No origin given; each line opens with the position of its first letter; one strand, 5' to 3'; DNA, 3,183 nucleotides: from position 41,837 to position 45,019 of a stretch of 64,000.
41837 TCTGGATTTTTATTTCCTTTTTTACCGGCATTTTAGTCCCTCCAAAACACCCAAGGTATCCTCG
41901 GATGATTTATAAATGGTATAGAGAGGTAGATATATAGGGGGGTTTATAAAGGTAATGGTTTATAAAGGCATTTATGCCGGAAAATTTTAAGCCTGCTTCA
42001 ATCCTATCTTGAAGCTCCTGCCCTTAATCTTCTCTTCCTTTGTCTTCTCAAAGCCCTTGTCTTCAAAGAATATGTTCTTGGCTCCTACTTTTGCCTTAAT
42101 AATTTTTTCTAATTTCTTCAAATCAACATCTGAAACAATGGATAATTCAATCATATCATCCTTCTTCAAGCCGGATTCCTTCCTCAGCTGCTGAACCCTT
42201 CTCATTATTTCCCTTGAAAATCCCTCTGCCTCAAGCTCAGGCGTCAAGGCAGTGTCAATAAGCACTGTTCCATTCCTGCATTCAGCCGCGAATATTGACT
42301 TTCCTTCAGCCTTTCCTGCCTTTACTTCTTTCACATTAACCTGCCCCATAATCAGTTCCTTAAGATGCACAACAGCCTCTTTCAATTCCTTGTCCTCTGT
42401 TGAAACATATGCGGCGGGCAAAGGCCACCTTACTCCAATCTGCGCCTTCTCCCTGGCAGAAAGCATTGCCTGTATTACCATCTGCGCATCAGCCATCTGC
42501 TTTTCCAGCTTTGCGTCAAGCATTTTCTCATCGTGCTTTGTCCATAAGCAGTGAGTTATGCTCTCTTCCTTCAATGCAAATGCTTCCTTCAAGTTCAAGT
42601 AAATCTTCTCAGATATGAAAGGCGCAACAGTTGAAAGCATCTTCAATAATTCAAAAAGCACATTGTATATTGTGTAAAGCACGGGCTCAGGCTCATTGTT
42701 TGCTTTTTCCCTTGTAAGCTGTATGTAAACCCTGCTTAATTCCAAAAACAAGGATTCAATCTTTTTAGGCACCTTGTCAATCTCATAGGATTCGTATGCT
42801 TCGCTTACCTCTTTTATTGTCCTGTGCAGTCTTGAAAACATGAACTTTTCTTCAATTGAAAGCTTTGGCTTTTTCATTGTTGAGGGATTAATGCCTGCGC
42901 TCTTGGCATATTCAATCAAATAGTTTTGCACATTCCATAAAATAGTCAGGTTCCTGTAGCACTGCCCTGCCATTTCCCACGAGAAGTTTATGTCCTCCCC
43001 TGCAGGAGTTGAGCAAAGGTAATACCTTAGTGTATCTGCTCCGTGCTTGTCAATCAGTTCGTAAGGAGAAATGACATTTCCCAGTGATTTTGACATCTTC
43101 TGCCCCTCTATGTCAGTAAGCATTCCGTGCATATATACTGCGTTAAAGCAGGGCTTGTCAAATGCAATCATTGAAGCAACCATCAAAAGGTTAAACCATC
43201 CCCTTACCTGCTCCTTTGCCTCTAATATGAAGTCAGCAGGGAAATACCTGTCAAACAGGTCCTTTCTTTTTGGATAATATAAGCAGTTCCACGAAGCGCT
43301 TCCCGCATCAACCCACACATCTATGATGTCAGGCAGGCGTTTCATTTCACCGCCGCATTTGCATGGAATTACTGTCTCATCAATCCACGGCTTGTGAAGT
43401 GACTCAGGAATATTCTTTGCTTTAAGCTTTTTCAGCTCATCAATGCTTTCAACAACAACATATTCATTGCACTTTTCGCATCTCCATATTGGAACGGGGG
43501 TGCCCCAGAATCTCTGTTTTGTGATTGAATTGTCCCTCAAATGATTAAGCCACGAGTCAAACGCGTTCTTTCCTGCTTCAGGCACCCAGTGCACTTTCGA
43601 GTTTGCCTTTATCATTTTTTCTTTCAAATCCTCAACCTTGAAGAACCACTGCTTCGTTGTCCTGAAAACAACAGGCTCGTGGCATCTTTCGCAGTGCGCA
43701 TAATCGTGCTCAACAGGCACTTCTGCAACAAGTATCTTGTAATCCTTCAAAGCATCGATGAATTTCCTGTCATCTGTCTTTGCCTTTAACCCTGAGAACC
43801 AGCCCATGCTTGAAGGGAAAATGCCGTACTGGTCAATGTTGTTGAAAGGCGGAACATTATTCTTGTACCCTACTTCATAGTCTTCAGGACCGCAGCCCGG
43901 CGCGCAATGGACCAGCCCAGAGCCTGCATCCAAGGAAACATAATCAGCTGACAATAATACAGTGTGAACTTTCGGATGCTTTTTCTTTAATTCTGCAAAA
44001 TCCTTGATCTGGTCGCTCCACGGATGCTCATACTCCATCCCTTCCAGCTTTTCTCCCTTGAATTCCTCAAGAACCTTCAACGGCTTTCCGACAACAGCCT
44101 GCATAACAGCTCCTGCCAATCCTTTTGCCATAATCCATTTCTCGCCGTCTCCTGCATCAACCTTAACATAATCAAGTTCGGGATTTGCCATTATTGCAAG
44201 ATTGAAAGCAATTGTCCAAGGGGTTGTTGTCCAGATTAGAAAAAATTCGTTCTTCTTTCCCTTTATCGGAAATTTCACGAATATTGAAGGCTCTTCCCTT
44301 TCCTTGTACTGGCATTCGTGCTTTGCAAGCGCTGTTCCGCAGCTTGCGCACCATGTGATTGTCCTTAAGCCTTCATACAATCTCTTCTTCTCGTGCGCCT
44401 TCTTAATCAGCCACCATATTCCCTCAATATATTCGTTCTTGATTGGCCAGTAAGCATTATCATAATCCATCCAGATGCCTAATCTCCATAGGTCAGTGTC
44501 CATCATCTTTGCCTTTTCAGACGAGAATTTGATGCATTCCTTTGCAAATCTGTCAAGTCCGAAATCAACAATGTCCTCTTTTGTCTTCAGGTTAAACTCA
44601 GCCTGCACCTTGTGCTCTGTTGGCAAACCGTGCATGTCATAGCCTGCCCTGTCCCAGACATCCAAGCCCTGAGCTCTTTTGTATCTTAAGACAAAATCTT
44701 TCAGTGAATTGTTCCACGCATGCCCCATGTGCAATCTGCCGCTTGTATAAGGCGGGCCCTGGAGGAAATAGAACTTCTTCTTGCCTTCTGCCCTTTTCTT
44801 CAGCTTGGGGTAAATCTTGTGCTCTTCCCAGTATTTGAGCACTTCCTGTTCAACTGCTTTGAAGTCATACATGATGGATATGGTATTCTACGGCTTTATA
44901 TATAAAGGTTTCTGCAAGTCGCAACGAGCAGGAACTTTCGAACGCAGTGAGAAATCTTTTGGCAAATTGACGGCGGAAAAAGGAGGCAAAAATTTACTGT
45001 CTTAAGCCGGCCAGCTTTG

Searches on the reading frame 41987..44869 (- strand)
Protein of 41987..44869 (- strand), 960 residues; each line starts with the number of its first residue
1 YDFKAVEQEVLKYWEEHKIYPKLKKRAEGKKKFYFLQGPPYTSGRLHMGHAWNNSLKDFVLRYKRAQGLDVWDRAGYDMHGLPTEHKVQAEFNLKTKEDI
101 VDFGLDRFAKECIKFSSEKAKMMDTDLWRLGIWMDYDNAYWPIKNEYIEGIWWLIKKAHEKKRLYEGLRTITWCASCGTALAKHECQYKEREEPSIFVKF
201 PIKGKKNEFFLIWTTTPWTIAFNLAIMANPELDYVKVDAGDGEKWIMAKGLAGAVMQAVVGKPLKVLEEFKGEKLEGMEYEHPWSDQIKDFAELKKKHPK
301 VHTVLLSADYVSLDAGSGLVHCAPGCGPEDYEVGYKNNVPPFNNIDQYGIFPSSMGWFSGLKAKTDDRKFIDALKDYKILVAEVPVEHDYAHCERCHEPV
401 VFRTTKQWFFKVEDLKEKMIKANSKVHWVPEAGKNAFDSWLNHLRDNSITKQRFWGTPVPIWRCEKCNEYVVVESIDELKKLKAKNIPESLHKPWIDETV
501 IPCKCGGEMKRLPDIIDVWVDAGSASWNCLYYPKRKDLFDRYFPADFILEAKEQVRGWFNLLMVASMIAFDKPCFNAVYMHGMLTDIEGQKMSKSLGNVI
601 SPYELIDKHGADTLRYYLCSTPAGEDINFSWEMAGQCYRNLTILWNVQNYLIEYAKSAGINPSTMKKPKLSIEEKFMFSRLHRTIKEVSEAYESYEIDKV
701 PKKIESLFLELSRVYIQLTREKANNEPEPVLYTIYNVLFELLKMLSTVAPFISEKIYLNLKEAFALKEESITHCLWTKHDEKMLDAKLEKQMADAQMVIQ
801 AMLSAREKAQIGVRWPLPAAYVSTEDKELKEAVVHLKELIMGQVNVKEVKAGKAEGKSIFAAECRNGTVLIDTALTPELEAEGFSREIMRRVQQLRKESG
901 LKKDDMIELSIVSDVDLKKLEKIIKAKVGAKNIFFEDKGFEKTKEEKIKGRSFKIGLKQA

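Call 66: search_protein_families(library=pfam, proteins=[window:41987-44869:-], max_evalue=0.00001)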
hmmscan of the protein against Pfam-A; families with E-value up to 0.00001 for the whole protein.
window:41987-44869:- (960 aa): 5 families
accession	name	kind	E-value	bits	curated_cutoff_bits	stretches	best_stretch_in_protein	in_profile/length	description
PF00133.28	tRNA-synt_1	-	6.3e-115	384.7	22.7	1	10-630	2-414/414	tRNA synthetases class I (I, L, M and V)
PF09334.17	tRNA-synt_1g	-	1.3e-27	97.1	20.1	3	559-636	296-373/391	tRNA synthetases class I (M)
PF08264.19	Anticodon_1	-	2.6e-25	89.5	25.1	1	675-819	2-146/148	Anticodon-binding domain of tRNA ligase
PF19302.4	DUF5915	-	4.3e-14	52.9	27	1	859-959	92-194/195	Domain of unknown function (DUF5915)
PF01406.26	tRNA-synt_1e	-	2.3e-09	37.5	27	1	566-631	229-293/301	tRNA synthetases class I (C) catalytic domain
